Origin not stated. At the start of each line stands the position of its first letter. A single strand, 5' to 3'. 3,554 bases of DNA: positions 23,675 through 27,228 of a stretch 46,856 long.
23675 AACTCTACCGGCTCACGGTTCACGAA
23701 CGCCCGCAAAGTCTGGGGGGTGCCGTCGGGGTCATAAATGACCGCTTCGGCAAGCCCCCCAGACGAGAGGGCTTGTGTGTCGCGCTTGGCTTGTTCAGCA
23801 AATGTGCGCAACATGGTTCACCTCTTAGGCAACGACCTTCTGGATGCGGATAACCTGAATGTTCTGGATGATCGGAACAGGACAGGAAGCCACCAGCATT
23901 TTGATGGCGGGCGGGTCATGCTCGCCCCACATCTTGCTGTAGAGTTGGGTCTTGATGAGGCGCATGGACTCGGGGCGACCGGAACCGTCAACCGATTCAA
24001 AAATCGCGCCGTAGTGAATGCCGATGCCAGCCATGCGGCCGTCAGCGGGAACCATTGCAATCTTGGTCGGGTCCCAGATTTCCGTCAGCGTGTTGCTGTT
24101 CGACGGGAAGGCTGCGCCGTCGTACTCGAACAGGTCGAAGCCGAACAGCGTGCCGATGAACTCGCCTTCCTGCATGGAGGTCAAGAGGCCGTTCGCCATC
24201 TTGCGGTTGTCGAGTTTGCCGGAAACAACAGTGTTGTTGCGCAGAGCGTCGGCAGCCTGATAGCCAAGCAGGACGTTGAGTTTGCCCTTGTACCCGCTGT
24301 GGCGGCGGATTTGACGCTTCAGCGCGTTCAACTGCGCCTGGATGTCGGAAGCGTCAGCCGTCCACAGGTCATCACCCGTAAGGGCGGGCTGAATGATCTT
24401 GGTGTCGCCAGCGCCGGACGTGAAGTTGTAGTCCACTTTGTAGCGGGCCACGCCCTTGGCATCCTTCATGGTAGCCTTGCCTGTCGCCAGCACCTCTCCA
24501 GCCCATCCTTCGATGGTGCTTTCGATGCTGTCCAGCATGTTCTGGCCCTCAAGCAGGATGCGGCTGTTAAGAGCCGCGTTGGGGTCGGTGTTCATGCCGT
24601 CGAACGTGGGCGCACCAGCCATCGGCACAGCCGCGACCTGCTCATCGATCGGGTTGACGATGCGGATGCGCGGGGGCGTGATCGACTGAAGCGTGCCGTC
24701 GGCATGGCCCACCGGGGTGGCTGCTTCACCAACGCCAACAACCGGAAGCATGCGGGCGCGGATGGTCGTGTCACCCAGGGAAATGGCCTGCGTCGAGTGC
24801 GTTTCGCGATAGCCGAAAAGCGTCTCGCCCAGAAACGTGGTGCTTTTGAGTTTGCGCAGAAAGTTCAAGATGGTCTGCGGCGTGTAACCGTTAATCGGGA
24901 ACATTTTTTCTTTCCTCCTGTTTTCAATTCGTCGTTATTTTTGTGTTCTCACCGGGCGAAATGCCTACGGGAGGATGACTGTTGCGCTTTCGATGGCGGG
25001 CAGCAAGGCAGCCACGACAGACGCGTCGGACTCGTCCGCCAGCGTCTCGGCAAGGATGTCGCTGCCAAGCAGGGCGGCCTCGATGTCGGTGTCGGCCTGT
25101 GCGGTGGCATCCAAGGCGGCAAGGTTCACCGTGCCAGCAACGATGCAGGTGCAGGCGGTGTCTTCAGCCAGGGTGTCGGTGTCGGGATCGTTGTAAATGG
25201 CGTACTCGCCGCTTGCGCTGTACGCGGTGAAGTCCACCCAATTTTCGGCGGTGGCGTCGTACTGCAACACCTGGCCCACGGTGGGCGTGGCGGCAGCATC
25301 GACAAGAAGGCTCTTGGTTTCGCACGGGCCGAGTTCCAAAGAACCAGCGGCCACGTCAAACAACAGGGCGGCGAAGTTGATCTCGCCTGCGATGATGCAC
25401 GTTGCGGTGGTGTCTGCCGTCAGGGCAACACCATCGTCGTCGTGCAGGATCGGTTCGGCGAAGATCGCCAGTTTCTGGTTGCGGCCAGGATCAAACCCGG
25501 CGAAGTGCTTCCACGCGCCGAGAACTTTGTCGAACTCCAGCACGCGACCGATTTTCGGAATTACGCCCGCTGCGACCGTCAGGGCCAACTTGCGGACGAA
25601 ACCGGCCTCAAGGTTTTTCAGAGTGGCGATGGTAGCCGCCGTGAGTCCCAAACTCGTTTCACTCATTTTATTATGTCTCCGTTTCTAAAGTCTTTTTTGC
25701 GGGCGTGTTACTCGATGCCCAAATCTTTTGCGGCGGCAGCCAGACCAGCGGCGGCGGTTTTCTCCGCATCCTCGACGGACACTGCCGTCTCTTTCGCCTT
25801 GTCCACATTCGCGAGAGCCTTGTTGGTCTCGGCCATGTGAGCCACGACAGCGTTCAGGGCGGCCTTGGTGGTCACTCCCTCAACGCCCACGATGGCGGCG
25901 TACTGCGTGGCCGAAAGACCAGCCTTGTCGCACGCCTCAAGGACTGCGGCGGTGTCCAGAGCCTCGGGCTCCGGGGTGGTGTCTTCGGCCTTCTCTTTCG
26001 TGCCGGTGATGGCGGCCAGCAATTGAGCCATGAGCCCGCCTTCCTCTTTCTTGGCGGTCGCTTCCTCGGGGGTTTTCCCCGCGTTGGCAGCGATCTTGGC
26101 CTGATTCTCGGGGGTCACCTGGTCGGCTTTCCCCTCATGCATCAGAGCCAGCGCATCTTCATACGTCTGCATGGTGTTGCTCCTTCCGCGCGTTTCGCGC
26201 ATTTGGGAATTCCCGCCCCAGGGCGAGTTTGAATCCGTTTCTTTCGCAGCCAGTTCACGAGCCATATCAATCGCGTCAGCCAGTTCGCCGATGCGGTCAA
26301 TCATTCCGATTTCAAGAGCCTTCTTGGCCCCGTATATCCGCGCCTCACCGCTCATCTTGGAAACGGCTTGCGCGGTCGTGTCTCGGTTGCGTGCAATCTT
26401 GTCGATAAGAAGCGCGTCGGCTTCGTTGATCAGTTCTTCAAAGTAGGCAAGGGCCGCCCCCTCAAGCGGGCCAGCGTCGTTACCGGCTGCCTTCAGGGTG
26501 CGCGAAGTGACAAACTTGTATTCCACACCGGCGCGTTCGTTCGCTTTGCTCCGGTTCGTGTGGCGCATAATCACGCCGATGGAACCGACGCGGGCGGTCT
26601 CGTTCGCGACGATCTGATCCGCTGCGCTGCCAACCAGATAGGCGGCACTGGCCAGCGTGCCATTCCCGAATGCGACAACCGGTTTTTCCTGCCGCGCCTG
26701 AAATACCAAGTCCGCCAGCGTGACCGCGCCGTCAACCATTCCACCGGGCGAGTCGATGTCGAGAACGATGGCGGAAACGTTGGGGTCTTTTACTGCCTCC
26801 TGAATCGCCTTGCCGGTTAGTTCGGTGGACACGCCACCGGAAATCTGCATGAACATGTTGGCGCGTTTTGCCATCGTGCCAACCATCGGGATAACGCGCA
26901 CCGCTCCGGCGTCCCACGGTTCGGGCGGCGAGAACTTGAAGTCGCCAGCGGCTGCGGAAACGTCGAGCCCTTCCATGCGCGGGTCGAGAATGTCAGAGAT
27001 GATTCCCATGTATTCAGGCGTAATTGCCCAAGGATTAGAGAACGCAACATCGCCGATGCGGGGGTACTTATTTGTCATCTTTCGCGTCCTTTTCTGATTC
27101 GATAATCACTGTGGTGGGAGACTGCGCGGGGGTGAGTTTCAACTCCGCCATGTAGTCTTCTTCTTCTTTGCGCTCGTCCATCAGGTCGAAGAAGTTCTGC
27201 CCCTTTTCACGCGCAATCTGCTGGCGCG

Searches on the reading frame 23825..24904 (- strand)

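Call 78: search_protein_families(library=pfam, proteins=[window:23825-24904:-], max_evalue=0.001)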
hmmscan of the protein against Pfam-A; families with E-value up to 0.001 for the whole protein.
window:23825-24904:- (359 aa): 1 family
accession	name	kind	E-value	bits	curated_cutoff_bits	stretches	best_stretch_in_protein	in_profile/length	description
PF03864.22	Phage_cap_E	-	1.2e-29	103.8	22.9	1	18-353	11-325/329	Phage major capsid protein E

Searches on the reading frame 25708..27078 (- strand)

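Call 78: search_protein_families(library=pfam, proteins=[window:25708-27078:-], max_evalue=0.001)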
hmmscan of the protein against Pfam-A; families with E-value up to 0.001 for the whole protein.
window:25708-27078:- (456 aa): 3 families
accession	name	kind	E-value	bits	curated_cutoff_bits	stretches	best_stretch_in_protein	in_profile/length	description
PF01343.23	Peptidase_S49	-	4e-31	108.5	24.9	1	129-277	4-151/154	Peptidase family S49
PF25145.1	NfeD1b_N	-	9.4e-11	42.1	40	1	89-183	20-109/189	NfeD1b, N-terminal domain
PF00574.28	CLP_protease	-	0.00017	21.9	20.2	0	101-155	46-98/182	Clp protease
